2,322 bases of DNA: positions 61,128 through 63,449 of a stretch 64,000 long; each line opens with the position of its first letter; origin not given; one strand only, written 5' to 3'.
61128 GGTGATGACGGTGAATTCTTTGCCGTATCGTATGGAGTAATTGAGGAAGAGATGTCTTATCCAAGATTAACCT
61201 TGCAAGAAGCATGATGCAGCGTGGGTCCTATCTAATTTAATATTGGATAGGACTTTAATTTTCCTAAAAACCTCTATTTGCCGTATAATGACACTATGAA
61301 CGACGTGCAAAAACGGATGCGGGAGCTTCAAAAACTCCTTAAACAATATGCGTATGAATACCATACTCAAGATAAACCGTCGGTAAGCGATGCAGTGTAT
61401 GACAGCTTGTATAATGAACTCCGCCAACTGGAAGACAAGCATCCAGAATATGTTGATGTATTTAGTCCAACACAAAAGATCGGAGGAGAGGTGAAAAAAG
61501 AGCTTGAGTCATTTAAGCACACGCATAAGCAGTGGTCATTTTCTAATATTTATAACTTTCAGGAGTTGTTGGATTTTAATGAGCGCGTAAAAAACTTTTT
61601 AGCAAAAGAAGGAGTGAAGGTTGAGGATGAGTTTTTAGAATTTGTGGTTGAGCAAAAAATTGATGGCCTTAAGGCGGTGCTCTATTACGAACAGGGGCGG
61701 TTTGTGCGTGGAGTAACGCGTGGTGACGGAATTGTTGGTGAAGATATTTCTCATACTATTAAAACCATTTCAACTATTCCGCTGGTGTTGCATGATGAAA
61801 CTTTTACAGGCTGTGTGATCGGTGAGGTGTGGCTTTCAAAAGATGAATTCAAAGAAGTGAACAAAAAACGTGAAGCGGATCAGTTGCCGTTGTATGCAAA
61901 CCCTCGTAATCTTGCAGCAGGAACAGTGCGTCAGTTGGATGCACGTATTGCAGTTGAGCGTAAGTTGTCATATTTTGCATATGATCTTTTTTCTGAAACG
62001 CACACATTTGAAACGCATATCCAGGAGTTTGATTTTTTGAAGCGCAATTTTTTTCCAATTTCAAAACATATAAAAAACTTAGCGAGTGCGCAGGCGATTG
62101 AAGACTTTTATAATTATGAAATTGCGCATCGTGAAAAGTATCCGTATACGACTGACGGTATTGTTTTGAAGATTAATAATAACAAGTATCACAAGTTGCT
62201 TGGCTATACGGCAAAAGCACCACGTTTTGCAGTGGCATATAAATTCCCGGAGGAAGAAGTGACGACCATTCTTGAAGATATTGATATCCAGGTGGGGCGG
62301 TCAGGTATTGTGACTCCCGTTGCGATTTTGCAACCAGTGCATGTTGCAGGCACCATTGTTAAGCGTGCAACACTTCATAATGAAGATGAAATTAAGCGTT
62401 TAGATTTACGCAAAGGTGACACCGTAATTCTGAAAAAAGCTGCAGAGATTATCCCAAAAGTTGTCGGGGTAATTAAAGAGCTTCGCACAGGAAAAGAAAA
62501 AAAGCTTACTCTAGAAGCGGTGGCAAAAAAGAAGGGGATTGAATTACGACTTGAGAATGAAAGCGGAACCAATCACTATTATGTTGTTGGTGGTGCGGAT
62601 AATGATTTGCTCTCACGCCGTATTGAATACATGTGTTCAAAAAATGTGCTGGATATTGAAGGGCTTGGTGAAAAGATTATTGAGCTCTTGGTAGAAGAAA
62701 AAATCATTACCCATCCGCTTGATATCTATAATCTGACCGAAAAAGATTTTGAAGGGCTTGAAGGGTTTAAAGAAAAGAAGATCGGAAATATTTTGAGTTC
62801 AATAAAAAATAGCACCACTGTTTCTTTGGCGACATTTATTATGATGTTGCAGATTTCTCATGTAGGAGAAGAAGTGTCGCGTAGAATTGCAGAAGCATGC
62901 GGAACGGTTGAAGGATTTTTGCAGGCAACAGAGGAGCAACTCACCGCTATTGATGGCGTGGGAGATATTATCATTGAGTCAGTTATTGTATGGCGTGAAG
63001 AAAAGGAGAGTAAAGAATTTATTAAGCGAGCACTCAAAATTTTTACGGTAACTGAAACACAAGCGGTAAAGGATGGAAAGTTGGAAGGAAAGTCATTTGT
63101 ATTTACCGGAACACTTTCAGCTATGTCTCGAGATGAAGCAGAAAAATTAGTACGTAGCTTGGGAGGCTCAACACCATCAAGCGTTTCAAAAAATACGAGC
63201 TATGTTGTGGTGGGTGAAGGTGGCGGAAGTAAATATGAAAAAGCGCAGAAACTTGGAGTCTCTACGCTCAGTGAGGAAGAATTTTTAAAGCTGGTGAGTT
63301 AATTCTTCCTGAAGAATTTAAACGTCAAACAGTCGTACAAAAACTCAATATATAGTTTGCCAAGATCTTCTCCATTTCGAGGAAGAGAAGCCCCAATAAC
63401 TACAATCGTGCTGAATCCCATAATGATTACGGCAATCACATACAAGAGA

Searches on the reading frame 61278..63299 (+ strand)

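Call 24: search_protein_families(library=pfam, proteins=[window:61278-63299:+], max_evalue=0.01)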
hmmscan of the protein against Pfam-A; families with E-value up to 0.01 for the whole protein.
window:61278-63299:+ (674 aa): 7 families
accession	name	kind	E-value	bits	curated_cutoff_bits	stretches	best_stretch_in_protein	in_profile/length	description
PF01653.23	DNA_ligase_aden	-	1e-73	248.5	27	1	75-325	3-252/253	NAD-dependent DNA ligase adenylation domain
PF03120.22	DNA_ligase_OB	-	2e-32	111.3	32.9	1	329-406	1-78/79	NAD-dependent DNA ligase OB-fold domain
PF00533.33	BRCT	-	6.5e-17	62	21.3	1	599-672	3-77/78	BRCA1 C Terminus (BRCT) domain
PF14520.12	HHH_5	-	2.6e-12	47.5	27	2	520-570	1-52/57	Helix-hairpin-helix domain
PF12826.13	HHH_2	-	5.1e-11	43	27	1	520-582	2-64/64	Helix-hairpin-helix motif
PF12738.14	PTCB-BRCT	-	8e-09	35.8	22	1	613-664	8-59/63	twin BRCT domain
PF22745.1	Nlig-Ia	-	2.3e-05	25.4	27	1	13-59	5-51/92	DNA ligase-like, N-terminal NAD+-binding domain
